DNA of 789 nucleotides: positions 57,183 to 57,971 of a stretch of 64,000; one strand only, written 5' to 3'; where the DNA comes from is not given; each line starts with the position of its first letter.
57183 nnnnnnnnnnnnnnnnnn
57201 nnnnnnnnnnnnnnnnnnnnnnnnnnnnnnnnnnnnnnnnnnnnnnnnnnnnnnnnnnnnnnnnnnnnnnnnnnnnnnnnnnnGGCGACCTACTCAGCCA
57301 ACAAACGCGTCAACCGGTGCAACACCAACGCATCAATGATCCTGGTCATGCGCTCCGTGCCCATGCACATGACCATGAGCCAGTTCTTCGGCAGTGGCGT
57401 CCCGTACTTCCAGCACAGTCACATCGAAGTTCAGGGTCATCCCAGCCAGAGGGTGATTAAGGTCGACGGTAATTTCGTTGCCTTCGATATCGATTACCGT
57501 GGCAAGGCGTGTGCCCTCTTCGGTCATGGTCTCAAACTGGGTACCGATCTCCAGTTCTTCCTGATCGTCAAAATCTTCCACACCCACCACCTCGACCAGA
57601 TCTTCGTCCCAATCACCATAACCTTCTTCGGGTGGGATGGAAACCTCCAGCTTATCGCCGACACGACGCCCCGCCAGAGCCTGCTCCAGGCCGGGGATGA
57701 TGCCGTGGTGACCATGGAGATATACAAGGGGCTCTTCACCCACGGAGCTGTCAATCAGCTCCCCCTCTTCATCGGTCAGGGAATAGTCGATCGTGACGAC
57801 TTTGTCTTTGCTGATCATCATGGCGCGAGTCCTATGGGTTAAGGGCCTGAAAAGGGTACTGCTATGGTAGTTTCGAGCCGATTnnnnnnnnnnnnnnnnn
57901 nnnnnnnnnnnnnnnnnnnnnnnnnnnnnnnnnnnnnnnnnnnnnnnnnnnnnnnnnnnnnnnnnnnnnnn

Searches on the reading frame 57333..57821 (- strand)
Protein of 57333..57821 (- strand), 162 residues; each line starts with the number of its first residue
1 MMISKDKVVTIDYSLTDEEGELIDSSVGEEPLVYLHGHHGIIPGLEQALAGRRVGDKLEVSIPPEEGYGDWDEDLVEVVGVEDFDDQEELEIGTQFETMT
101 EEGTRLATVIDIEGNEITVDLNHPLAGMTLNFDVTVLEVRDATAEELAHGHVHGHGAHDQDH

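Call 13: search_protein_families(library=pfam, proteins=[window:57333-57821:-], max_evalue=0.001)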
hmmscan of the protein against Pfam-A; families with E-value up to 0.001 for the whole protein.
window:57333-57821:- (162 aa): 1 family
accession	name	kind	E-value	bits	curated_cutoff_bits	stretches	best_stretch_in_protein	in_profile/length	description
PF00254.34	FKBP_C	-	4.1e-13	49.9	21.1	1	4-71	6-74/94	FKBP-type peptidyl-prolyl cis-trans isomerase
